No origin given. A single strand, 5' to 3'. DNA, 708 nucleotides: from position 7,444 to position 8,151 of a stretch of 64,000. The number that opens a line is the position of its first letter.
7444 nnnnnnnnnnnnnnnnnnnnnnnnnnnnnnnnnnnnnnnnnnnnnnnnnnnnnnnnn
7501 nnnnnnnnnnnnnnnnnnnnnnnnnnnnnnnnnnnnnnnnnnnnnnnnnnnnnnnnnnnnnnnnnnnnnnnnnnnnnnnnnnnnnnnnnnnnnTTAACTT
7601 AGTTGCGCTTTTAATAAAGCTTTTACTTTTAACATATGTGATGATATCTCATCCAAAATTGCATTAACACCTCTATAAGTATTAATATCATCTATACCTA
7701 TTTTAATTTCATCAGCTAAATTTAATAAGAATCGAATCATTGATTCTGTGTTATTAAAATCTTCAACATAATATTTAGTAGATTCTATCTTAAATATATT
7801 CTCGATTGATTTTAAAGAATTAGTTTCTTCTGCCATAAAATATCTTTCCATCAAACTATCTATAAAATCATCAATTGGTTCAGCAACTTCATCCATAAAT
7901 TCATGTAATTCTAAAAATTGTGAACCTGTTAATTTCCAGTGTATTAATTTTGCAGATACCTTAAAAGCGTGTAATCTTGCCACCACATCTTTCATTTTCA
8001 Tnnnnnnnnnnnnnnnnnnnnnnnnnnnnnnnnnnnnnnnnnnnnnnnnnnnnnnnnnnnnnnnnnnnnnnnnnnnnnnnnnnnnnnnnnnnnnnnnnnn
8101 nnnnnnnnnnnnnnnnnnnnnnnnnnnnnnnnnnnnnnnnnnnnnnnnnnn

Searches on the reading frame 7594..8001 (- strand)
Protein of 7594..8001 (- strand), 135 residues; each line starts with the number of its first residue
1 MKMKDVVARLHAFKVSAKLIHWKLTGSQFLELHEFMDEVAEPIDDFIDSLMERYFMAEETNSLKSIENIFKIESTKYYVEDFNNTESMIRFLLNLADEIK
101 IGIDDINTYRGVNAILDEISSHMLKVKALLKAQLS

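Call 33: find_related_loci(query=window:7594-8001:-, collection=viral_contigs, flank=4000)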
Query window:7594-8001:- (135 aa) in viral_contigs; peptide patterns used: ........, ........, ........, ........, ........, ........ (x = any residue, [..] = any of these).
5 stretches matched a pattern, but none encodes a relative of the query by tblastn (E <= 1e-3).

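Call 34: search_protein_families(library=pfam, proteins=[window:7594-8001:-], max_evalue=0.001)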
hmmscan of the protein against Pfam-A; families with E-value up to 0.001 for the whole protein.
window:7594-8001:- (135 aa): 2 families
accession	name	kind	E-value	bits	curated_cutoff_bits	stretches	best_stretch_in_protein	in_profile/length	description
PF00210.30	Ferritin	-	2.7e-06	27.8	24.5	1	6-130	7-136/142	Ferritin-like domain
PF19174.5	DUF5856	-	0.0002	22.8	34.6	0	30-104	11-88/94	Family of unknown function (DUF5856)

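Call 35: find_homologous_proteins(query=window:7594-8001:-, max_evalue=0.00001)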
Query window:7594-8001:- (135 aa): 6 proteins with E <= 0.00001 among 20 candidates.
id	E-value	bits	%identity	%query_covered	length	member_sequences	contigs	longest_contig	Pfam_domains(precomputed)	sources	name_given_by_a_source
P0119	1.0e-79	283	100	100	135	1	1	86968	PF00210.31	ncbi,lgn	-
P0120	1.5e-57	211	70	100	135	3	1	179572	PF00210.31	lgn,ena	-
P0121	3.6e-56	207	70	100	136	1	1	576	PF00210.31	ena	-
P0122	6.4e-56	206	69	100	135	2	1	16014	PF00210.31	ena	-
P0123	7.9e-53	196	69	100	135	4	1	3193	PF00210.31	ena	-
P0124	2.8e-47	178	64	99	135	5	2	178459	-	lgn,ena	-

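Call 36: find_encoding_contigs(protein=P0120, flank=6000, max_places=2)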
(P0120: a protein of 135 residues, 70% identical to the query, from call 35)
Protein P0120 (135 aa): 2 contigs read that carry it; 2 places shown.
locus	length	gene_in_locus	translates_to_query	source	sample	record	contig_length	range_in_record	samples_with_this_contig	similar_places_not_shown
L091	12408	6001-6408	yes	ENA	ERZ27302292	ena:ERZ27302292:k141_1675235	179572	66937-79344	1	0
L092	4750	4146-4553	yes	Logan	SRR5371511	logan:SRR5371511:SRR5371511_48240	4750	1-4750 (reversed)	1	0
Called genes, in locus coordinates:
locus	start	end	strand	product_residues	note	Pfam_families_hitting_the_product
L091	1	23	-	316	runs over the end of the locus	PF26926:Phage_T4_rIIB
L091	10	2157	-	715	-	-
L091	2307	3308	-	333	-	PF26128:Gad2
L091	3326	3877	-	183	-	PF00574:CLP_protease, PF25145:NfeD1b_N (weak), PF01343:Peptidase_S49 (faint)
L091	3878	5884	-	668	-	PF01653:DNA_ligase_aden, PF09414:RNA_ligase (weak), PF03120:OB_DNA_ligase, PF00533:BRCT, PF12738:PTCB-BRCT (faint)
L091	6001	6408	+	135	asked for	PF00210:Ferritin (weak)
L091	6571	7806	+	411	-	PF24308:DUF7487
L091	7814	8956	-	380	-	PF05970:PIF1, PF13604:AAA_30, PF13245:AAA_19, PF24883:NPHP3_N (weak), PF01443:Viral_helicase1 (faint), PF13538:UvrD_C_2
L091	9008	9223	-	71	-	-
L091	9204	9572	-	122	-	-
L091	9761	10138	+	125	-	-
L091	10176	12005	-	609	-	PF13597:NRDD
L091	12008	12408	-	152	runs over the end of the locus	PF13353:Fer4_12 (weak)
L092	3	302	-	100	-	?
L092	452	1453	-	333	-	PF26128:Gad2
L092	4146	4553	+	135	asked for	PF00210:Ferritin (weak)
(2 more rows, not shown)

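Call 37: find_encoding_contigs(protein=P0124, flank=6000, max_places=2)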
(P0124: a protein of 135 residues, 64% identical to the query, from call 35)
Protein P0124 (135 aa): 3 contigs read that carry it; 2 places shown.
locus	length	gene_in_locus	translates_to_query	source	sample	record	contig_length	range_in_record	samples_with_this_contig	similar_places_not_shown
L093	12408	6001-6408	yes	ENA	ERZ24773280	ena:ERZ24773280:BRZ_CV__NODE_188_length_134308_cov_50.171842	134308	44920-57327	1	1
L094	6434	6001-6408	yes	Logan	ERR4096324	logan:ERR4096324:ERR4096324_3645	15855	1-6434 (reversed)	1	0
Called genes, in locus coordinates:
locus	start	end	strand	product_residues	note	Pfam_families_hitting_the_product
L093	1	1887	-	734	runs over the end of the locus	-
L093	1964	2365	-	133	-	-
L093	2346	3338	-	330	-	PF26128:Gad2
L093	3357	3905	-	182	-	PF00574:CLP_protease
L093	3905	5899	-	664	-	PF01653:DNA_ligase_aden, PF09414:RNA_ligase (weak), PF03120:OB_DNA_ligase, PF00533:BRCT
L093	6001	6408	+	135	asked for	-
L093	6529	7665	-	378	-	PF05970:PIF1, PF13245:AAA_19, PF13476:AAA_23 (faint), PF13604:AAA_30, PF24883:NPHP3_N (weak), PF01443:Viral_helicase1 (weak), PF13401:AAA_22 (weak), PF13538:UvrD_C_2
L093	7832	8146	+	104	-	-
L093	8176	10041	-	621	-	PF13597:NRDD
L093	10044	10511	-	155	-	PF13353:Fer4_12 (weak)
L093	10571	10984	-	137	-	PF01818:Translat_reg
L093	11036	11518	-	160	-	PF16790:Phage_clamp_A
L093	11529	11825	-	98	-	-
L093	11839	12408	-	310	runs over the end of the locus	PF13177:DNA_pol3_delta2 (faint), PF13173:AAA_14 (weak), PF13401:AAA_22 (faint), PF20720:nSTAND3 (weak), PF00004:AAA, PF00910:RNA_helicase (faint), PF21328:Gp44_lid (faint)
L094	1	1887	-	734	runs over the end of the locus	-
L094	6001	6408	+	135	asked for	-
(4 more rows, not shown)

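Call 38: find_encoding_contigs(protein=P0122, flank=6000, max_places=2)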
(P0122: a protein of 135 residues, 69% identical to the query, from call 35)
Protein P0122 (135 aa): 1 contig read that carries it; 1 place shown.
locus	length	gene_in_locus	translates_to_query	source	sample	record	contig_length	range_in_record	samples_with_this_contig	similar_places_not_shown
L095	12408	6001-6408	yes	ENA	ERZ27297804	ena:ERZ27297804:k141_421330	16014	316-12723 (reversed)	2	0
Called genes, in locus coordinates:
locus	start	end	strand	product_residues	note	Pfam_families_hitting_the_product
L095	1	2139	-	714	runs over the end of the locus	-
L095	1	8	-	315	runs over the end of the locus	PF26926:Phage_T4_rIIB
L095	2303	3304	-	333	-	PF26128:Gad2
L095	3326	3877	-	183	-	PF00574:CLP_protease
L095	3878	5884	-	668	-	PF01653:DNA_ligase_aden, PF09414:RNA_ligase (weak), PF03120:OB_DNA_ligase, PF00533:BRCT, PF12738:PTCB-BRCT (weak)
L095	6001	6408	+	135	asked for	PF00210:Ferritin (faint)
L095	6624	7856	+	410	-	PF24308:DUF7487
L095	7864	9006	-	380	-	PF05970:PIF1, PF13604:AAA_30, PF24883:NPHP3_N (weak), PF13245:AAA_19, PF01443:Viral_helicase1 (faint), PF13538:UvrD_C_2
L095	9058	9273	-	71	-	-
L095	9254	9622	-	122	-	-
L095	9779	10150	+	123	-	-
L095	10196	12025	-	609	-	PF13597:NRDD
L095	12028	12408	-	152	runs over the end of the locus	PF13353:Fer4_12 (weak)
